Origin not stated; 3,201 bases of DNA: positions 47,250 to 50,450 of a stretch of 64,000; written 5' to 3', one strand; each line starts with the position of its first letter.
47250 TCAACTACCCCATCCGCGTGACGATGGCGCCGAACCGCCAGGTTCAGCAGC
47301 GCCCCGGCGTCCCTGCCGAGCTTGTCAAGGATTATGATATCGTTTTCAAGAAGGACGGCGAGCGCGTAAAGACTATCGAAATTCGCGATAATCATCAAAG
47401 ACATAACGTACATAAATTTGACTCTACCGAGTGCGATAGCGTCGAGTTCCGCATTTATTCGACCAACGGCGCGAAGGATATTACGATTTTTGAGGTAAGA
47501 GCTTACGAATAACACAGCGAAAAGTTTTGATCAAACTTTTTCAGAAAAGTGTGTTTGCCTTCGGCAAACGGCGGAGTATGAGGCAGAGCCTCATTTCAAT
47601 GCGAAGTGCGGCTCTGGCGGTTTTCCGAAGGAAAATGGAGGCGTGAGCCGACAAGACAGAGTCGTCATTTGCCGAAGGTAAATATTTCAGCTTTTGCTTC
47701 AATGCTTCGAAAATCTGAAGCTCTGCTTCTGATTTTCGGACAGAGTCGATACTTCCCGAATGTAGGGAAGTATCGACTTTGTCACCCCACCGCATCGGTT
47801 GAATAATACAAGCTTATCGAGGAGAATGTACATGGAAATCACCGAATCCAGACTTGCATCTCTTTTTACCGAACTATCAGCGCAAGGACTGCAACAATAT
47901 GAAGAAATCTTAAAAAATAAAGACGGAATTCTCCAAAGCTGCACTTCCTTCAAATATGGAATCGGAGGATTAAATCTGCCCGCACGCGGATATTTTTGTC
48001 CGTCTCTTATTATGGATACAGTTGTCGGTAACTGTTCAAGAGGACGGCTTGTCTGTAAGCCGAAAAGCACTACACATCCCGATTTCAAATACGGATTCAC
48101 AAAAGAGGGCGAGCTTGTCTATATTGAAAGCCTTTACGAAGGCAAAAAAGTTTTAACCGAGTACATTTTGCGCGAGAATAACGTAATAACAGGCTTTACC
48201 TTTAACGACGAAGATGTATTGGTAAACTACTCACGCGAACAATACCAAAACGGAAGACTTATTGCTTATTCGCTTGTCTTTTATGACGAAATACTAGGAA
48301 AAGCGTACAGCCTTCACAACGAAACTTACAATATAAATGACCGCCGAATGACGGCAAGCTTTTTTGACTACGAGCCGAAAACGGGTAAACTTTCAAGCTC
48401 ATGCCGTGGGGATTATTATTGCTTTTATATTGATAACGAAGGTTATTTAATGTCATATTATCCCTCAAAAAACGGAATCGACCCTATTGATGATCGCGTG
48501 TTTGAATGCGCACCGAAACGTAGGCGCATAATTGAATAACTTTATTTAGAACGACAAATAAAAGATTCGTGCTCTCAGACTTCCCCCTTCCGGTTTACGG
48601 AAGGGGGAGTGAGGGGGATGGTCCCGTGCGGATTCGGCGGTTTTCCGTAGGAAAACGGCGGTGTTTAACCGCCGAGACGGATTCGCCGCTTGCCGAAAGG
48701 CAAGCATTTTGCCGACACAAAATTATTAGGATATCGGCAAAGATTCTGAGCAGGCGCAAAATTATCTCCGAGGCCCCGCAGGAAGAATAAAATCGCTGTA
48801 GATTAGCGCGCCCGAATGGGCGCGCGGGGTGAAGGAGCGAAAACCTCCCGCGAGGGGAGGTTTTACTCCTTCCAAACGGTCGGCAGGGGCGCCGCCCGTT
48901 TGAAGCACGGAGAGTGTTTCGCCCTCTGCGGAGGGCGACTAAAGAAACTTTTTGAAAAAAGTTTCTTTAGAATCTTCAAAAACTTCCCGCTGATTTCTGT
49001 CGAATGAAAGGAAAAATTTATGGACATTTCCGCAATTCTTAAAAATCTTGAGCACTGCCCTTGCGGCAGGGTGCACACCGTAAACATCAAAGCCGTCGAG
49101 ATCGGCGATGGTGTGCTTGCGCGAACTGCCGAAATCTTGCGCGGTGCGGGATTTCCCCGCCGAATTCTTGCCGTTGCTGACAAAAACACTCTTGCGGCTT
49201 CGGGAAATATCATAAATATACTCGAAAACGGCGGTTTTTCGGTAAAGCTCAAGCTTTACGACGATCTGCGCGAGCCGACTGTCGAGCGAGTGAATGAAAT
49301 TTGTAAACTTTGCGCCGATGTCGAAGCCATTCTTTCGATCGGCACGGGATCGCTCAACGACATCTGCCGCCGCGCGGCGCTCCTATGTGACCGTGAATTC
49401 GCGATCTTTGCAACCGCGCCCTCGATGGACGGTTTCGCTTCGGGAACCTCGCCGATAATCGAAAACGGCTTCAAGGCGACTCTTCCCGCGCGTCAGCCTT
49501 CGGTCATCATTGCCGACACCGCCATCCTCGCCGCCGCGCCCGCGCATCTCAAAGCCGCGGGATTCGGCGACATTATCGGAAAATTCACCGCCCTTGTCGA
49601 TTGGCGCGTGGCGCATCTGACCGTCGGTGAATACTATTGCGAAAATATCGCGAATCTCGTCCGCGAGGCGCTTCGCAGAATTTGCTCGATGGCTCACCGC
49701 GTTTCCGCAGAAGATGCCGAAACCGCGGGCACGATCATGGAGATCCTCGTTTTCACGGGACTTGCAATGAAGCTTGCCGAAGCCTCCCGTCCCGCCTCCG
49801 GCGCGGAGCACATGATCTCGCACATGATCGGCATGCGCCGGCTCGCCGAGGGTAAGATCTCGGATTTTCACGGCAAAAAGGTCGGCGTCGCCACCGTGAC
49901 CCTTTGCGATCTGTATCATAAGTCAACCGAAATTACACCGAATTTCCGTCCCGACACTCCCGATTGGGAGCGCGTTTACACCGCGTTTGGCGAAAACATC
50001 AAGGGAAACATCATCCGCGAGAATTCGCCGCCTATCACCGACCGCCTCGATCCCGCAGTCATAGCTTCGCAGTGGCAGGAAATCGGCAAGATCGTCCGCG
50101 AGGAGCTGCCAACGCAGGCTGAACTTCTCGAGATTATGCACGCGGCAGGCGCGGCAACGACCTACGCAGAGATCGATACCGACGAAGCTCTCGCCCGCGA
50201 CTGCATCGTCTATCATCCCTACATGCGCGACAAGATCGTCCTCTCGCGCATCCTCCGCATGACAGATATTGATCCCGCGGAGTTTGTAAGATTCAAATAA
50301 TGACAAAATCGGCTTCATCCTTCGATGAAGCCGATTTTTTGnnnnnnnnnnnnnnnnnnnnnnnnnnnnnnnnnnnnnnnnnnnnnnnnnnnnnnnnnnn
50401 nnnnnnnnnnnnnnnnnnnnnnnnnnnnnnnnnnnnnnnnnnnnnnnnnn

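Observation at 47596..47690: Structured repeat of about 85 nt with compensatory base changes between copies and a strand bias (candidate sRNA / REP-like family)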

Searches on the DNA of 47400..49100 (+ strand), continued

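Call 80: search_with_rna_model(model_id=R2, sources=[window, L001, L002, L003, L004, L005, L006, L007, L008, L009, L010, L011, L012, L013, L014, L015, L016, L017, L018, L019, L020, L021, L022, L023, L024, L025, L026, L027, L028, L029, L030, L031, L032, L033, L034, L035, L036, L037, L038, L039, L040, L041, L042, L043, L044, L045, L046, L047, L048, L049, L050, L051], max_evalue=1)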
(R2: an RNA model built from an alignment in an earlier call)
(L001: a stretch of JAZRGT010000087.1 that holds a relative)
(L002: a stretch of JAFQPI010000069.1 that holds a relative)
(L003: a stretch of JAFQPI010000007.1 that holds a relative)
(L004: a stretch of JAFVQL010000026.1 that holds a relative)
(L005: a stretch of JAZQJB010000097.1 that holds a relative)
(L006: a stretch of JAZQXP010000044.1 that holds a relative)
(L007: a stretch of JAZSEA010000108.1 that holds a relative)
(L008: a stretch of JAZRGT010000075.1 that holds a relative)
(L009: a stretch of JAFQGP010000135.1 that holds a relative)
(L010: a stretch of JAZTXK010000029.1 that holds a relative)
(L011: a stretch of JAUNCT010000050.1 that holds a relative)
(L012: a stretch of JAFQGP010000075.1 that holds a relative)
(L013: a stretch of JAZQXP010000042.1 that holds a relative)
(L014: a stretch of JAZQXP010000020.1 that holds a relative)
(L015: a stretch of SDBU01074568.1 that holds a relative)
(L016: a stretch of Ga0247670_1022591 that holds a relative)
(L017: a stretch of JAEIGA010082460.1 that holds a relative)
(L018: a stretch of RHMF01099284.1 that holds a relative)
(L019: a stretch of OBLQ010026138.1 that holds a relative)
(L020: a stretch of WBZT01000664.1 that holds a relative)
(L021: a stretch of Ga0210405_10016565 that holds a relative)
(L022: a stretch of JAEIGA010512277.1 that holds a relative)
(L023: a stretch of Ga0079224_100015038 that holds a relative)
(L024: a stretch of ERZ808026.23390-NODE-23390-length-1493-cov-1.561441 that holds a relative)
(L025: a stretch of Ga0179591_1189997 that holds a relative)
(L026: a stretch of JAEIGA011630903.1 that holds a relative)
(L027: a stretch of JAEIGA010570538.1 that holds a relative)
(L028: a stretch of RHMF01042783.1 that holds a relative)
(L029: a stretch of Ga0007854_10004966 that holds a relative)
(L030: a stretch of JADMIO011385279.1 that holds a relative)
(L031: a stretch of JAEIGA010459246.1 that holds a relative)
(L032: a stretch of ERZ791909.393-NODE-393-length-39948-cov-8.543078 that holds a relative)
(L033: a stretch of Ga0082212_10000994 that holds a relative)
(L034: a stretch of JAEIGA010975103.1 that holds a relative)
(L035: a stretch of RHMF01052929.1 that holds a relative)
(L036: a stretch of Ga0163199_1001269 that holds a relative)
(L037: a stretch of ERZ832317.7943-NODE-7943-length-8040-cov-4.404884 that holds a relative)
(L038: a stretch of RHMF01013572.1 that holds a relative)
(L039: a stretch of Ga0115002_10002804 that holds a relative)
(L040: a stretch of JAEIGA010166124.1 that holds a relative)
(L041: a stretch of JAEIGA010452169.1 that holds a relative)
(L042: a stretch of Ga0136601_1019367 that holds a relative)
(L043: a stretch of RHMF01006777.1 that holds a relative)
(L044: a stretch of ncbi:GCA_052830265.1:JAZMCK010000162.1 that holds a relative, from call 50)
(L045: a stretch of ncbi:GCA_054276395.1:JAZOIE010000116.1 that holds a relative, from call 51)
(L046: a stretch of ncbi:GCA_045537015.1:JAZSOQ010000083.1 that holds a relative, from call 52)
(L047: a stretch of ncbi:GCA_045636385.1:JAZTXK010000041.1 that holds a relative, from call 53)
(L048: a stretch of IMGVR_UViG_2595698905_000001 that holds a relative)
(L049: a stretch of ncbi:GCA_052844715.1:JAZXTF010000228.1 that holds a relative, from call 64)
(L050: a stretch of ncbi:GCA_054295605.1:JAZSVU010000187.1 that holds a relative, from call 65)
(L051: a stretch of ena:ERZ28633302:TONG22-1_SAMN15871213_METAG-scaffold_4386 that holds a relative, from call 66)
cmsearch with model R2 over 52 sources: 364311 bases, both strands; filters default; matches with E-value up to 1: 46.
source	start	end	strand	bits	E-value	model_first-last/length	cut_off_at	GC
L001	6494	6577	-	103.4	2.3e-19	1-84/84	no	0.57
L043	682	765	-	102.2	4.3e-19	1-84/84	no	0.6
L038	3743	3826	-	101.6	5.8e-19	1-84/84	no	0.6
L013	491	575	+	101.3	6.7e-19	1-84/84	no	0.59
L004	1804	1887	-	100.7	8.9e-19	1-84/84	no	0.55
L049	1406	1489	-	99.9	1.3e-18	1-84/84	no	0.6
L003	7548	7632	-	99.5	1.6e-18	1-84/84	no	0.59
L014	5793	5877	+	99.1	1.9e-18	1-84/84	no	0.61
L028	1720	1803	-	98.6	2.5e-18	1-84/84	no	0.6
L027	1147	1230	+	98.4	2.7e-18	1-84/84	no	0.55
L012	1613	1696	+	98.1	3.1e-18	1-84/84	no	0.52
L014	5666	5749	+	98.1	3.1e-18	1-84/84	no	0.5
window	47604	47687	+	97.5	4.2e-18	1-84/84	no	0.5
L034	30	113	-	96.8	6e-18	1-84/84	no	0.57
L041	1855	1938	+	96.5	6.7e-18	1-84/84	no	0.6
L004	1640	1723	-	96.3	7.4e-18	1-84/84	no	0.52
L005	2537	2620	+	96.3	7.4e-18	1-84/84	no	0.52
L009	2611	2694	-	96.3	7.4e-18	1-84/84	no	0.52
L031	18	101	-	95.6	1.1e-17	1-84/84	no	0.6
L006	1696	1780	-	95.3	1.2e-17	1-84/84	no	0.62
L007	4951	5035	+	95.3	1.2e-17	1-84/84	no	0.62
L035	1679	1762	+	94.4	1.9e-17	1-84/84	no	0.55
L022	1771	1855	+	94.2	2.1e-17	1-84/84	no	0.59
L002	6211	6295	+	93.8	2.6e-17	1-84/84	no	0.64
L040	389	472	-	93.7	2.6e-17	1-84/84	no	0.55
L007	4434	4518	-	93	3.8e-17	1-84/84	no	0.54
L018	719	803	-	92.4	5.1e-17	1-84/84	no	0.54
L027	1346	1430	+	92.1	5.7e-17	1-84/84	no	0.53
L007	5132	5216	+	90.7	1.2e-16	1-84/84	no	0.53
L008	1085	1169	-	89.1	2.6e-16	1-84/84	no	0.58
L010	3863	3945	+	87.8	4.7e-16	1-84/84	no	0.54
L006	1515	1599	-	87.6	5.2e-16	1-84/84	no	0.53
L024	1332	1415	+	84.5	2.4e-15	1-84/84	no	0.54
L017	892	977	-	75.5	1.9e-13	1-84/84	no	0.63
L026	976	1015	+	39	1e-05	1-40/84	3'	0.6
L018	813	899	-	21.5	0.054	1-84/84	no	0.41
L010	3716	3761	-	21.1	0.065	1-84/84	no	0.28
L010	3797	3908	-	19.5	0.14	1-84/84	no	0.53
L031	322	397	-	17.9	0.31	1-84/84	no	0.39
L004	1663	1764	+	17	0.48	1-84/84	no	0.54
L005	2496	2597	-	17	0.48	1-84/84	no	0.54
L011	2918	2989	+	16.7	0.55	1-84/84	no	0.61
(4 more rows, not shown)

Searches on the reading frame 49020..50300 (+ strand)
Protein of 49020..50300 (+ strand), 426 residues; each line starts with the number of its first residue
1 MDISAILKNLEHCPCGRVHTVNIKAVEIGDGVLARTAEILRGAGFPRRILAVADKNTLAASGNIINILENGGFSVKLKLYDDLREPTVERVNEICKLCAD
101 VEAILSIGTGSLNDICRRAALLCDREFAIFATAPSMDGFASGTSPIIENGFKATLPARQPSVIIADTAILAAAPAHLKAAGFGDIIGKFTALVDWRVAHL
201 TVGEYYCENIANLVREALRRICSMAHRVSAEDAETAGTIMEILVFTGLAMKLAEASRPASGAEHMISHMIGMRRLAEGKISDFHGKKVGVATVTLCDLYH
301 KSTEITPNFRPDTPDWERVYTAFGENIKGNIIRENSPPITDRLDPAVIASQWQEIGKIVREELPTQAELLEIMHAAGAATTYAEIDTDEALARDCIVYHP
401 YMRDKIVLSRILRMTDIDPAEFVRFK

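Call 34: search_protein_families(library=pfam, proteins=[window:49020-50300:+], max_evalue=0.001)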
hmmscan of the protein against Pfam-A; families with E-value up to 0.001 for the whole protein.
window:49020-50300:+ (426 aa): 2 families
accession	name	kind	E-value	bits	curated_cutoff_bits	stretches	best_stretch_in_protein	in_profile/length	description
PF13685.12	Fe-ADH_2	-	1.6e-23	83.8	28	1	28-174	2-149/149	Iron-containing alcohol dehydrogenase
PF00465.25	Fe-ADH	-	1e-08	35.4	31.3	1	26-126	4-106/168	Iron-containing alcohol dehydrogenase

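Call 48: find_encoding_contigs(protein=window:49020-50300:+, flank=4000, max_places=8)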
Protein window:49020-50300:+ (426 aa): no gene with exactly this product is on record in the collection.

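Call 49: find_homologous_proteins(query=window:49020-50300:+, max_evalue=1e-50)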
Query window:49020-50300:+ (426 aa): 2916 proteins with E <= 1e-50 among 8000 candidates; the best 120 are listed.
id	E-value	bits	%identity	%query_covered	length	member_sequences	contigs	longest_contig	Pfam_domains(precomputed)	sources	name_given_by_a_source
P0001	2.6e-282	954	100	100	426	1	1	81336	PF13685.13,PF00465.26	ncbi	-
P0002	4.6e-253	857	91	100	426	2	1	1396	PF13685.13,PF00465.26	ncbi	-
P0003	1.6e-250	849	89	100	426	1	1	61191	PF13685.13,PF00465.26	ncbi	-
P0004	9.3e-250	847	89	100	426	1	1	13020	PF13685.13,PF00465.26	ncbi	-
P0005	1.2e-249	846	89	100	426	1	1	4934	PF13685.13,PF00465.26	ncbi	-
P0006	9.1e-247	837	88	100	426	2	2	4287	PF13685.13,PF00465.26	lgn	-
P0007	1.7e-246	836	88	99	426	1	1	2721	PF13685.13,PF00465.26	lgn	-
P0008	1.4e-245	833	87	100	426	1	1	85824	PF13685.13,PF00465.26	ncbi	-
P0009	4.0e-245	831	87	99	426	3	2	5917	PF13685.13,PF00465.26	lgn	-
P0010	5.0e-245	831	87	100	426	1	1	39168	PF13685.13,PF00465.26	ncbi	-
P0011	5.5e-245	831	86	99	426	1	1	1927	PF13685.13,PF00465.26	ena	-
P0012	1.1e-244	830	87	99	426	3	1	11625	PF13685.13,PF00465.26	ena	-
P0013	3.5e-244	828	88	100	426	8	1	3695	PF13685.13,PF00465.26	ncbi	-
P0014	1.2e-242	823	87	98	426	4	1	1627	PF13685.13,PF00465.26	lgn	-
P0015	1.4e-240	816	87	100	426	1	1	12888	PF13685.13,PF00465.26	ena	-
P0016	1.4e-239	813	86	99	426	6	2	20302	PF13685.13,PF00465.26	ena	-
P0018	6.8e-238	808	86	100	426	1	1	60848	PF13685.13,PF00465.26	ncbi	-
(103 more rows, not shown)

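Call 50: find_encoding_contigs(protein=P0003, flank=4000, max_places=1)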
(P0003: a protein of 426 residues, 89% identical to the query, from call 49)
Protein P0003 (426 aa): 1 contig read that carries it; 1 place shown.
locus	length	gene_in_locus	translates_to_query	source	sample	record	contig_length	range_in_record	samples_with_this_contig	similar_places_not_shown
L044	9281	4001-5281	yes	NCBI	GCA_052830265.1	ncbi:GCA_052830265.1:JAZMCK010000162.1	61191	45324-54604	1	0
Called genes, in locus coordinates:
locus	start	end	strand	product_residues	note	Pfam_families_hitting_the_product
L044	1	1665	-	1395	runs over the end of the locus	-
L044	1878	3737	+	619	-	PF00890:FAD_binding_2 (weak), PF01134:GIDA (faint), PF01266:DAO (weak), PF12831:FAD_oxidored, PF13450:NAD_binding_8 (weak), PF24135:DUF7402 (faint)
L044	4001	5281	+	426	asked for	PF00465:Fe-ADH, PF13685:Fe-ADH_2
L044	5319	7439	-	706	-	-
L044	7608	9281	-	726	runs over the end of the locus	-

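Call 51: find_encoding_contigs(protein=P0008, flank=4000, max_places=1)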
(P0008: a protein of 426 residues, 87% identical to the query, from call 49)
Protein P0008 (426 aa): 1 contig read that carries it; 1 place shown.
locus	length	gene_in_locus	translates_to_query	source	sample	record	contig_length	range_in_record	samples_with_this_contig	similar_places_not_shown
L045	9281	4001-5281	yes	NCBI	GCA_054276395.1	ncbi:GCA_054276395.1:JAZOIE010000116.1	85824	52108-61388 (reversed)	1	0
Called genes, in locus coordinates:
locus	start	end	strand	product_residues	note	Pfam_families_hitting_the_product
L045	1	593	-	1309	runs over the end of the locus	PF13306:LRR_5, PF13855:LRR_8 (faint), PF23952:LRR_EndoS (faint), PF13306:LRR_5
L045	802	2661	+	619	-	PF00890:FAD_binding_2 (weak), PF01134:GIDA (faint), PF01266:DAO (weak), PF12831:FAD_oxidored, PF13450:NAD_binding_8 (weak), PF24135:DUF7402 (faint)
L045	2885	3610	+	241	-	-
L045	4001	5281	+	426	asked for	PF00465:Fe-ADH, PF13685:Fe-ADH_2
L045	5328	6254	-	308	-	PF07022:Phage_CI_repr (weak), PF12844:HTH_19, PF13560:HTH_31 (weak), PF01381:HTH_3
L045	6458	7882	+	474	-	PF00884:Sulfatase, PF01663:Phosphodiest (faint), PF16347:SGSH_C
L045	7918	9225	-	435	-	-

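Call 52: find_encoding_contigs(protein=P0010, flank=4000, max_places=1)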
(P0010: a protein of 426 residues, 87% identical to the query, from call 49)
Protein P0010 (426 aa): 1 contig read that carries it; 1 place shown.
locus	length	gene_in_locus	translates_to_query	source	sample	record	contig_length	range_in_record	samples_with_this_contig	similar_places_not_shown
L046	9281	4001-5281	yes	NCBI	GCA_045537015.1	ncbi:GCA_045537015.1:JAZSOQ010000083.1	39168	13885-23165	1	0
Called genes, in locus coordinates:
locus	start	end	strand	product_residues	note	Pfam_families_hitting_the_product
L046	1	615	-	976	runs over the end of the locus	PF13306:LRR_5, PF13855:LRR_8 (faint), PF23952:LRR_EndoS (faint), PF13306:LRR_5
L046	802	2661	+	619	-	PF00890:FAD_binding_2 (weak), PF01134:GIDA (faint), PF01266:DAO (weak), PF12831:FAD_oxidored, PF13450:NAD_binding_8 (weak), PF24135:DUF7402 (faint)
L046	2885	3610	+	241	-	-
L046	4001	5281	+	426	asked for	PF00465:Fe-ADH, PF13685:Fe-ADH_2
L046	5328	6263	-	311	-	PF07022:Phage_CI_repr, PF12844:HTH_19, PF13560:HTH_31, PF01381:HTH_3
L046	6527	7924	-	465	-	PF24856:AraA_central, PF11762:Arabinose_Iso_C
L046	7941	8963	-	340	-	PF04909:Amidohydro_2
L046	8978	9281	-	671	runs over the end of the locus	-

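Call 53: find_encoding_contigs(protein=P0018, flank=4000, max_places=1)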
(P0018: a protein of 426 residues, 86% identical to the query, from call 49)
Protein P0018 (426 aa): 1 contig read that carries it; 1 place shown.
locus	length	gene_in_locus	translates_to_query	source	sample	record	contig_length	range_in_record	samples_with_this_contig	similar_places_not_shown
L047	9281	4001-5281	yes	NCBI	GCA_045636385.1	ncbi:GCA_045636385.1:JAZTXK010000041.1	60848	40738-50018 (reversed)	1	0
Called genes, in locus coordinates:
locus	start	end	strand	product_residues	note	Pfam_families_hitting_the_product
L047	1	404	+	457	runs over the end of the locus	PF00206:Lyase_1, PF14698:ASL_C2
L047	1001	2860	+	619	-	PF00890:FAD_binding_2 (weak), PF01134:GIDA (faint), PF01266:DAO (weak), PF12831:FAD_oxidored, PF13450:NAD_binding_8 (weak)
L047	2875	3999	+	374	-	-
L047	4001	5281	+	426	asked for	PF00465:Fe-ADH (weak), PF13685:Fe-ADH_2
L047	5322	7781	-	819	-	-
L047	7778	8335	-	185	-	PF04542:Sigma70_r2 (weak), PF08281:Sigma70_r4_2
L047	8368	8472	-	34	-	-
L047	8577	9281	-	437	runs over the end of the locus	-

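Call 64: find_encoding_contigs(protein=P0004, flank=4000, max_places=1)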
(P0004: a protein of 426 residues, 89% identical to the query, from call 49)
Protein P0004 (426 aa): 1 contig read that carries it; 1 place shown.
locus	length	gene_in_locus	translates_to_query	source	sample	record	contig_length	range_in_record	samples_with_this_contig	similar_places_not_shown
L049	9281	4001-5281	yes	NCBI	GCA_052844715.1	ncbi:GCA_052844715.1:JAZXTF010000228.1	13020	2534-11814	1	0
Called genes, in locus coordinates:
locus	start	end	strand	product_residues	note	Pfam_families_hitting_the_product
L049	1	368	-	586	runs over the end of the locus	PF09992:NAGPA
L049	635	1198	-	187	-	PF00156:Pribosyltran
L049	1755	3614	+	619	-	PF00890:FAD_binding_2 (weak), PF01134:GIDA (faint), PF01266:DAO (weak), PF12831:FAD_oxidored, PF13450:NAD_binding_8 (weak), PF24135:DUF7402 (faint)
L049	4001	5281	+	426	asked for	PF00465:Fe-ADH (weak), PF13685:Fe-ADH_2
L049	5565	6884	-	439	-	-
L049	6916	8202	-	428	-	-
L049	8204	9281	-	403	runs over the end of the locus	PF13306:LRR_5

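Call 65: find_encoding_contigs(protein=P0005, flank=4000, max_places=1)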
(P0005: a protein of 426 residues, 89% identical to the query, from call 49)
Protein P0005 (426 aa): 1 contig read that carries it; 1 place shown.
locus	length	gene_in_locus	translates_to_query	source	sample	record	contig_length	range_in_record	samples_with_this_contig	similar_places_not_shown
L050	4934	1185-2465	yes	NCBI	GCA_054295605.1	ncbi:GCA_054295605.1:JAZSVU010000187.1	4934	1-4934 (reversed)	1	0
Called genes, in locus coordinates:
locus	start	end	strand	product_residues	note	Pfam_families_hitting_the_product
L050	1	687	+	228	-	?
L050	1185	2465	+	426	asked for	PF00465:Fe-ADH (weak), PF13685:Fe-ADH_2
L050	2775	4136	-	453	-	PF13306:LRR_5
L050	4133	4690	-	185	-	PF04542:Sigma70_r2, PF08281:Sigma70_r4_2, PF04545:Sigma70_r4 (weak)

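Call 66: find_encoding_contigs(protein=P0016, flank=4000, max_places=2)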
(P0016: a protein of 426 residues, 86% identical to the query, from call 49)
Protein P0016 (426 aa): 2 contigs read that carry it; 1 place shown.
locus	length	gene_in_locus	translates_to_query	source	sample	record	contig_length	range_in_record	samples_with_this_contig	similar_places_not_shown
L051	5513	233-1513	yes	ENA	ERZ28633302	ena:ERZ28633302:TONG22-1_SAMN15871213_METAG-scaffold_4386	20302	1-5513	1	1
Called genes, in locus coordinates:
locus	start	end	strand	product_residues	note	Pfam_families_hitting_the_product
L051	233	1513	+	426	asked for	PF00465:Fe-ADH (weak), PF13685:Fe-ADH_2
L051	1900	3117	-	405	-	-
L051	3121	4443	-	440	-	PF07963:N_methyl (weak)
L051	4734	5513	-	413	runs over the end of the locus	PF13306:LRR_5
